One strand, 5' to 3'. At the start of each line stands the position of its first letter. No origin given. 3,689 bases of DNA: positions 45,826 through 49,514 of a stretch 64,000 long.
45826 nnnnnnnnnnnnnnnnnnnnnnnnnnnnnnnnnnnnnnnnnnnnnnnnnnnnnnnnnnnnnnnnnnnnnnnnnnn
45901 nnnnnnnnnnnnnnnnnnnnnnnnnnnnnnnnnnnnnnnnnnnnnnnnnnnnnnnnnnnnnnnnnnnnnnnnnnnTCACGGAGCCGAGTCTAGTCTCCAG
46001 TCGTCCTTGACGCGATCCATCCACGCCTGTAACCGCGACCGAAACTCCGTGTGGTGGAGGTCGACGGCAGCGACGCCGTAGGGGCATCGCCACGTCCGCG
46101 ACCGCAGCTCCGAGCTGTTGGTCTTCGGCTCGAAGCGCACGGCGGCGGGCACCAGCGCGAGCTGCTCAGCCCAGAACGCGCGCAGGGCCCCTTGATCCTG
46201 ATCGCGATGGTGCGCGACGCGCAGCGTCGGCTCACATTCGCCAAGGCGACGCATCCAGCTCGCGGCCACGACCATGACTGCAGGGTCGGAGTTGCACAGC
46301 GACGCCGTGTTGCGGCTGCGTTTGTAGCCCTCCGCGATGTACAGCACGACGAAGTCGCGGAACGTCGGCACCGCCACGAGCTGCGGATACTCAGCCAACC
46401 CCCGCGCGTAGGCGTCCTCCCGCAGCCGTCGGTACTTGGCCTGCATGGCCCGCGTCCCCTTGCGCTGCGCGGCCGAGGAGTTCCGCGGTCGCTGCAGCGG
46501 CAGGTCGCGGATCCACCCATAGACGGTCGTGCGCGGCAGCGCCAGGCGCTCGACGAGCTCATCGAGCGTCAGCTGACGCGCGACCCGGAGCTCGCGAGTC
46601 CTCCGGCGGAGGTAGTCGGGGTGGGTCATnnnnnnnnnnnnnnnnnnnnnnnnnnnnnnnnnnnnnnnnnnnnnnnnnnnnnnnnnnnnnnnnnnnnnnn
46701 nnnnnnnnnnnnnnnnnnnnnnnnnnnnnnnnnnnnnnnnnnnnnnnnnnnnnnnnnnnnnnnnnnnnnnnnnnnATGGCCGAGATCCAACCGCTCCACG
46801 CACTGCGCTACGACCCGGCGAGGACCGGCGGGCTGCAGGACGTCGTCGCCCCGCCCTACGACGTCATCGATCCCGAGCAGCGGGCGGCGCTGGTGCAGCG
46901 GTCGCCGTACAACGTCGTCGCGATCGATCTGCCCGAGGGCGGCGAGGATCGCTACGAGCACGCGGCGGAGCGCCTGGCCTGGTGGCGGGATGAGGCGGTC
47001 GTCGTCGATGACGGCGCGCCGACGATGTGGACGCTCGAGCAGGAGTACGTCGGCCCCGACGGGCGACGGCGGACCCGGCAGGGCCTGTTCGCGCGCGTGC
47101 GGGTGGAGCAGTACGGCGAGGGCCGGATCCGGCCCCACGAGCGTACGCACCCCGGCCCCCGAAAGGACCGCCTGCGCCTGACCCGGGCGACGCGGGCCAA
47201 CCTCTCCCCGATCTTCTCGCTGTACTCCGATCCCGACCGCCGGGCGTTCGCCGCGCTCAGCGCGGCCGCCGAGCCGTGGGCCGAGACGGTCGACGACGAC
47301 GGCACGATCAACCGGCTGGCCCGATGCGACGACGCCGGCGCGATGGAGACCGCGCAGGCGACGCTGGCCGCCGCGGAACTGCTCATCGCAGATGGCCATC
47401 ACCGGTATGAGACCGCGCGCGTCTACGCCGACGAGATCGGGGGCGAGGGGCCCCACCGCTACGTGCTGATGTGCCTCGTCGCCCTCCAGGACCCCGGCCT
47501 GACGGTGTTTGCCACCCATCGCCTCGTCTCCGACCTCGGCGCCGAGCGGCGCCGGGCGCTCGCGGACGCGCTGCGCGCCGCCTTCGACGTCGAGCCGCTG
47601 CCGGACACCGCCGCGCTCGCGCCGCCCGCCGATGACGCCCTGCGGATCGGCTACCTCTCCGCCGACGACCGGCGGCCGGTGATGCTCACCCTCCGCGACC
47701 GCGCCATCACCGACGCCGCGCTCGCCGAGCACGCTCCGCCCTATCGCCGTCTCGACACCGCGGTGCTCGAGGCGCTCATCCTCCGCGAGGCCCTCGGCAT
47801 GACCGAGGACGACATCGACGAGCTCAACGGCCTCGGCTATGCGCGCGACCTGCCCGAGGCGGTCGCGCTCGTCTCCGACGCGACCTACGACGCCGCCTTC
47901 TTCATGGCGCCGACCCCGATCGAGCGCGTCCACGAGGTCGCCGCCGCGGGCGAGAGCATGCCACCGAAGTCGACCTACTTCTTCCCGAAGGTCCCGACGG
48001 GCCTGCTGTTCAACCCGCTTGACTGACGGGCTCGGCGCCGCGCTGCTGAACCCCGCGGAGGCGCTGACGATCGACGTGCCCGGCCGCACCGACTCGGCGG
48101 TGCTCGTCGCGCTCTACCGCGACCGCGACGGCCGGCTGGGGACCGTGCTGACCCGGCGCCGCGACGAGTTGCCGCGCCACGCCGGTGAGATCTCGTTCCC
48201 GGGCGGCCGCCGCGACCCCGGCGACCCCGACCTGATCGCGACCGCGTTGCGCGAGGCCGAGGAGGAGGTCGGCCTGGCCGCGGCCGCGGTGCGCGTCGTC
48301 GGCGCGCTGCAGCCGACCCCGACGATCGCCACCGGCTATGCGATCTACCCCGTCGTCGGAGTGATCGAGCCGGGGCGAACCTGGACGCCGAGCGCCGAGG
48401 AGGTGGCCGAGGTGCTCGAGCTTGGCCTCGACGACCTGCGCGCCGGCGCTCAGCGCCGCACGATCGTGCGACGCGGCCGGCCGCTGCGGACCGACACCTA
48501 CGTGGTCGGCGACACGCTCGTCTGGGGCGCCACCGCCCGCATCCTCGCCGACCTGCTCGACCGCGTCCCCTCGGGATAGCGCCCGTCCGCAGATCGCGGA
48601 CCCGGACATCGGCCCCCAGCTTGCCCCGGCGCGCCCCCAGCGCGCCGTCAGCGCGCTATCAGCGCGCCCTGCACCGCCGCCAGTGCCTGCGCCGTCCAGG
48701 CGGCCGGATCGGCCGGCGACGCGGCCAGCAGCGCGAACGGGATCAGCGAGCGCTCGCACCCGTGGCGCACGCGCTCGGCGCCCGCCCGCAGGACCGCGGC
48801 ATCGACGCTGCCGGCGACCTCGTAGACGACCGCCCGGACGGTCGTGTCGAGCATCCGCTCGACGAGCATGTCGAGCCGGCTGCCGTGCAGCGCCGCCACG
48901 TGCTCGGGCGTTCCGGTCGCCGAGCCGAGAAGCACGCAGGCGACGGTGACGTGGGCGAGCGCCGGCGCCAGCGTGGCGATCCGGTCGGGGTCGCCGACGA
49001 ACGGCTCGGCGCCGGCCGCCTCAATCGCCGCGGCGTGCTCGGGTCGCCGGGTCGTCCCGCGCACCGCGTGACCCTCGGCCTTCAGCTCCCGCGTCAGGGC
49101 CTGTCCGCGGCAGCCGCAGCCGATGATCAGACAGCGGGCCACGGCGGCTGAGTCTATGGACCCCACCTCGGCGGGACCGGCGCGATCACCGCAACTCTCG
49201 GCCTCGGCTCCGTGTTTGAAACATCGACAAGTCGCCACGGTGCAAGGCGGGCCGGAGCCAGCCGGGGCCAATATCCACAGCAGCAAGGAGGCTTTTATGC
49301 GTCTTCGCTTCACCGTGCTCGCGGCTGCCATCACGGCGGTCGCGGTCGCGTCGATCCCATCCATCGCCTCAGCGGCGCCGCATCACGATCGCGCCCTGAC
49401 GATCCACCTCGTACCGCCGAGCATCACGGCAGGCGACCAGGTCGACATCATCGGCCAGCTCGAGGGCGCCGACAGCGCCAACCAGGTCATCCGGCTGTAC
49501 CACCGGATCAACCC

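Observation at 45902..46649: SOS-boxed HTH/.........-like gene fused to tRNA-Pro and carrying its promoter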

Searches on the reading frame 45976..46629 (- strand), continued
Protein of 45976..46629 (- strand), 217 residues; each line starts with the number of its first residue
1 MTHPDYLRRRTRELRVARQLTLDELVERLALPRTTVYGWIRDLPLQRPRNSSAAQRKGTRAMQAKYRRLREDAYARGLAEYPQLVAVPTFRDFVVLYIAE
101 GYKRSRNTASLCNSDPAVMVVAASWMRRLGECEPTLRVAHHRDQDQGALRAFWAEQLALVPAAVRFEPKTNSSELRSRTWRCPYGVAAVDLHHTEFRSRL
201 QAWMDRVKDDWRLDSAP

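Call 85: search_solved_structures(query=A3, max_evalue=10, show_alignments=2)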
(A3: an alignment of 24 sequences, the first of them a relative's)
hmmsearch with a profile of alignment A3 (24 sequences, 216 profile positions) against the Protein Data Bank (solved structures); distinct sequences matched with E-value up to 10: 16.
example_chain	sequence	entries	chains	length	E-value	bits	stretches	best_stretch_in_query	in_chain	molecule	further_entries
2jn6_A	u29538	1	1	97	0.0011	21.8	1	3-74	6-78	Protein Cgl2762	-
2lvs_A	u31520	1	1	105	0.0011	21.7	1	5-44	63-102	Putative uncharacterized protein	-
2m8e_A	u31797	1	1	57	0.0033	20.2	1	4-44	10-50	SLEEPING BEAUTY TRANSPOSASE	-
5i41_B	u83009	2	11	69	0.012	18.4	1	19-67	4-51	Chromosome-anchoring protein RacA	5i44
6urs_A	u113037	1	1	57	0.016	17.9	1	4-44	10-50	Sleeping Beauty transposase PAI subdomain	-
5o9z_N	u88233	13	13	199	0.056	16.2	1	4-84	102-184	Zinc finger matrin-type protein 2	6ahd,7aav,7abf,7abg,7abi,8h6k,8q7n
7uek_A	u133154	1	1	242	0.1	15.3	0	105-169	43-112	OT3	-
8q90_A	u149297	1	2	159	0.3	13.8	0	17-43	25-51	AsnC family transcriptional regulator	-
2r0q_C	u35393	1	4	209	0.63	12.7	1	7-37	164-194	Putative transposon Tn552 DNA-invertase bin3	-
2e7w_A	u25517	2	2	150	0.81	12.4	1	17-43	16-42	150aa long hypothetical transcriptional regulator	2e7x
2efq_A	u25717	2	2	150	0.82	12.4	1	17-43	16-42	150aa long hypothetical transcriptional regulator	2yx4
2pmh_A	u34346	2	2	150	0.82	12.3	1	17-43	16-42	150aa long hypothetical transcriptional regulator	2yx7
2efo_A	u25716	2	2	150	0.85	12.3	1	17-43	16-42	150aa long hypothetical transcriptional regulator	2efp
3kka_C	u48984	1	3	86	0.91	12.2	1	63-118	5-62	EPHRIN TYPE-A RECEPTOR 2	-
8vd6_A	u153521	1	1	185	1.4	11.6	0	2-31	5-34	CAP REPEAT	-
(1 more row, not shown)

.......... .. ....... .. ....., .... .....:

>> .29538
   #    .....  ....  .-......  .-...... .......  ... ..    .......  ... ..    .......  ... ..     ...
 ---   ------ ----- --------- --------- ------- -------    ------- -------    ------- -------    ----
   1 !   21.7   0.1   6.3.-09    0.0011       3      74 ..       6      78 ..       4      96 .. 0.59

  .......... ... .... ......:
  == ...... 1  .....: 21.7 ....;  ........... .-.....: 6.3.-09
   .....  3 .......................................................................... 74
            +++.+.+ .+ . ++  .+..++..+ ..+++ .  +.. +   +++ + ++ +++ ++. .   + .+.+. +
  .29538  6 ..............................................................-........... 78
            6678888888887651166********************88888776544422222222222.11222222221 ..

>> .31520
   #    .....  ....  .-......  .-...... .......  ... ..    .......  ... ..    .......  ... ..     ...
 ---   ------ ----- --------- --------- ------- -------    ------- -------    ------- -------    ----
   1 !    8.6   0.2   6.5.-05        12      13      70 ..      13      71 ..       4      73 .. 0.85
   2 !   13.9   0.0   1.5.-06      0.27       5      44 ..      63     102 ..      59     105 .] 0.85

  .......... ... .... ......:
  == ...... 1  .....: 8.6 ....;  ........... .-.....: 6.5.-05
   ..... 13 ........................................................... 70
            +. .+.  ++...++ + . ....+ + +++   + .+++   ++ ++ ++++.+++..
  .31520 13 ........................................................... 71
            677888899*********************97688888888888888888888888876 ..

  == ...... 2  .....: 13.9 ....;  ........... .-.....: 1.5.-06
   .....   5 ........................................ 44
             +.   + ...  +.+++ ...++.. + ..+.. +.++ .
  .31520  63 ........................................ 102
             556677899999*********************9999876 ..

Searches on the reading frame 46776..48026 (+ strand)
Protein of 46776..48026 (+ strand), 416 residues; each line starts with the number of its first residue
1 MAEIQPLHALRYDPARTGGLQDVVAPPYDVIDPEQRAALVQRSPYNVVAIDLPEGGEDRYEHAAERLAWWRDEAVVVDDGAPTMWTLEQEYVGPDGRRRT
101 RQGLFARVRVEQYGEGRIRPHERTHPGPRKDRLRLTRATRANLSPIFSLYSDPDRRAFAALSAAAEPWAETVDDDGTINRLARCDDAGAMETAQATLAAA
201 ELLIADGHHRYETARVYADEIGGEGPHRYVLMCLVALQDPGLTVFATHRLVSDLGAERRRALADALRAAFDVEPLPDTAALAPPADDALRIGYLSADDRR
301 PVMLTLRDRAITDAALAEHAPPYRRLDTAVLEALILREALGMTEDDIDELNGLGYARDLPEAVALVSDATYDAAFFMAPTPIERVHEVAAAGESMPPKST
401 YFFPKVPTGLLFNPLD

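Call 32: search_protein_families(library=pfam, proteins=[window:46776-48026:+], max_evalue=0.001)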
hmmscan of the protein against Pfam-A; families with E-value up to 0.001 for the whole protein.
window:46776-48026:+ (416 aa): 1 family
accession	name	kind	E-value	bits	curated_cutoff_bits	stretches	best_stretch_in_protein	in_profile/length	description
PF06245.16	DUF1015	-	4e-78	263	25.8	1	4-328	1-324/325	Protein of unknown function (DUF1015)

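Call 69: find_related_loci(query=A6, collection=metagenome_contigs, flank=2500)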
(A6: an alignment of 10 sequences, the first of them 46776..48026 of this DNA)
Query A6 (416 aa) in metagenome_contigs; peptide patterns used: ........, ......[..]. (x = any residue, [..] = any of these).
599 stretches matched a pattern (row limit reached: there are more); 575 encode a relative of the query (tblastn E <= 1e-3); the best 80 are kept; 80 distinct loci.
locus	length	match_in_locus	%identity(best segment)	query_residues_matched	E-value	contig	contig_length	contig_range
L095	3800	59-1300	72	1-415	0e+0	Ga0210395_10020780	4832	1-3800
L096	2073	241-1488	67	1-415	0e+0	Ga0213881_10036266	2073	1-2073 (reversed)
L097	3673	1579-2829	66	1-415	0e+0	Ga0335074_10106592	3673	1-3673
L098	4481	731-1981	68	1-415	7e-180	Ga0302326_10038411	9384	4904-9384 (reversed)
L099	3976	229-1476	65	1-415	4e-179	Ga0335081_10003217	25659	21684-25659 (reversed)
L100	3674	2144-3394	69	1-415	0e+0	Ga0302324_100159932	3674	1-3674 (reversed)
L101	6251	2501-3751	66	1-415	2e-173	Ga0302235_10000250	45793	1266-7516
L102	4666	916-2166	66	1-415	5e-175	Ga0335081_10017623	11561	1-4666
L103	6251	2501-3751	66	1-415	1e-172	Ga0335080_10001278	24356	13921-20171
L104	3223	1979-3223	67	1-413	2e-180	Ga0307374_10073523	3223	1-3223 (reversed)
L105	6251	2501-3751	64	1-415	7e-170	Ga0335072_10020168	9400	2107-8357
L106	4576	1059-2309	68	1-416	1e-173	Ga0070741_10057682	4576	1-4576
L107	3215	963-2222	63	1-416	3e-176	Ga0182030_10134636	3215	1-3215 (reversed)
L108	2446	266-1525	63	1-415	6e-178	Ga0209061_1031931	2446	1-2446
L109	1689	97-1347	65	1-416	2e-180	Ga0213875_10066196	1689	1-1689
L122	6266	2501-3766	62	1-415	3e-156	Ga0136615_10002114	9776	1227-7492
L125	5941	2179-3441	61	1-415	2e-156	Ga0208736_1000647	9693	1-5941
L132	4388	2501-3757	59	1-416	3e-155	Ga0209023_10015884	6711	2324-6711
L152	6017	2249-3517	57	1-416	8e-148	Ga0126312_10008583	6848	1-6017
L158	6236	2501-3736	59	1-415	5e-147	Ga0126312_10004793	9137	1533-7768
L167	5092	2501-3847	52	1-405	1e-143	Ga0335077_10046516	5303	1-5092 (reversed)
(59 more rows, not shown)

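Call 94: search_protein_families(library=pfam, proteins=[L152:964-1386:-, L132:2007-2417:-, L122:1767-2393:+, L125:1578-2144:+, L104:752-1948:+, L158:1321-2367:-], max_evalue=0.01)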
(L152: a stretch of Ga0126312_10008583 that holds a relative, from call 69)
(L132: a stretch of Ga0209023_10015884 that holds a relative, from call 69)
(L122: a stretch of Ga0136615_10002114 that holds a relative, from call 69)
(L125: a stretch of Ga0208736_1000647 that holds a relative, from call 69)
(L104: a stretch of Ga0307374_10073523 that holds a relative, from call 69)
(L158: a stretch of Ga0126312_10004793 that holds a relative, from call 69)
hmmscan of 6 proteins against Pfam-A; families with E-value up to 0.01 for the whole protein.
L152:964-1386:- (140 aa): 2 families
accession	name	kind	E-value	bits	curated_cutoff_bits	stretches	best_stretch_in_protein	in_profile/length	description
PF12898.13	Stc1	-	0.00085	20.3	24.8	1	3-33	53-83/84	Stc1 domain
PF20120.5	DUF6510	-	0.0075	16.6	26.4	1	2-35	27-60/86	Family of unknown function (DUF6510)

L132:2007-2417:- (136 aa): 0 families

L122:1767-2393:+ (208 aa): 1 family
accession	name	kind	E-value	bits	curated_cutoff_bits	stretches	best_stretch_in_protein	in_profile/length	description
PF00188.32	CAP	-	1.6e-13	52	21.1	1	74-187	3-106/117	Cysteine-rich secretory protein family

L125:1578-2144:+ (188 aa): 1 family
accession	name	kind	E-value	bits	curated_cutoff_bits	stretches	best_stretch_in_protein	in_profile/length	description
PF00188.32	CAP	-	2.6e-13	51.3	21.1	1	56-168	3-106/117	Cysteine-rich secretory protein family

L104:752-1948:+ (398 aa): 4 families
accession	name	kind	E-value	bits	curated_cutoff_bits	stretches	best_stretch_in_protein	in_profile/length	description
PF00270.35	DEAD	-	1.1e-46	159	26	1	30-188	2-161/167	DEAD/DEAH box helicase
PF00271.37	Helicase_C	-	9.3e-31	106.8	23.5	1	231-337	3-110/110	Helicase conserved C-terminal domain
PF04851.21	ResIII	-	5.1e-11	43.2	22.5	1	31-187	7-162/164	Type III restriction enzyme, res subunit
PF02602.20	HEM4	-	0.0087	15.6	27.5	0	221-299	91-175/231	Uroporphyrinogen-III synthase HemD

L158:1321-2367:- (348 aa): 1 family
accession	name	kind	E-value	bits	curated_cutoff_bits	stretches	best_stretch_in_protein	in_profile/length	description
PF02661.23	Fic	-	2.9e-14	54.1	24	1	108-212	2-92/93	Fic/DOC family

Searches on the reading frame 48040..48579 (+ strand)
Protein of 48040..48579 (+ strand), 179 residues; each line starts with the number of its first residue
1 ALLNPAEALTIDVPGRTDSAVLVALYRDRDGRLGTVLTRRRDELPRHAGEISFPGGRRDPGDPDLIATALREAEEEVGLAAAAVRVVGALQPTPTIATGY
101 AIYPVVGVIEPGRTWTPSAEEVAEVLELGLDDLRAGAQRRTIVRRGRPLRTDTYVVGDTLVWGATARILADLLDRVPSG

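Call 32: search_protein_families(library=pfam, proteins=[window:48040-48579:+], max_evalue=0.001)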
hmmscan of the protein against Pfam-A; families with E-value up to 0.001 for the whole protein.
window:48040-48579:+ (179 aa): 1 family
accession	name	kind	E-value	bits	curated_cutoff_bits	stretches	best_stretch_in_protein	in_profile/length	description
PF00293.34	NUDIX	-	9e-13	48.8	21.1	1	19-133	4-118/134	NUDIX domain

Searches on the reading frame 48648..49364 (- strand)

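Call 32: search_protein_families(library=pfam, proteins=[window:48648-49364:-], max_evalue=0.001)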
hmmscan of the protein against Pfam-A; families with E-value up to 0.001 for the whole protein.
window:48648-49364:- (238 aa): 3 families
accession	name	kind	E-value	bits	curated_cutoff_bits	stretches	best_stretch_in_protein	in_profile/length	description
PF13460.12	NAD_binding_10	-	9.7e-08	32.5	27.2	1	87-185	7-99/184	NAD(P)H-binding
PF02254.24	TrkA_N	-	0.00012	22.8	23.8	1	79-135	2-58/116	TrkA-N domain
PF03807.23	F420_oxidored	-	0.00045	21.2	21.6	0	80-117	4-43/94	NADP oxidoreductase coenzyme F420-dependent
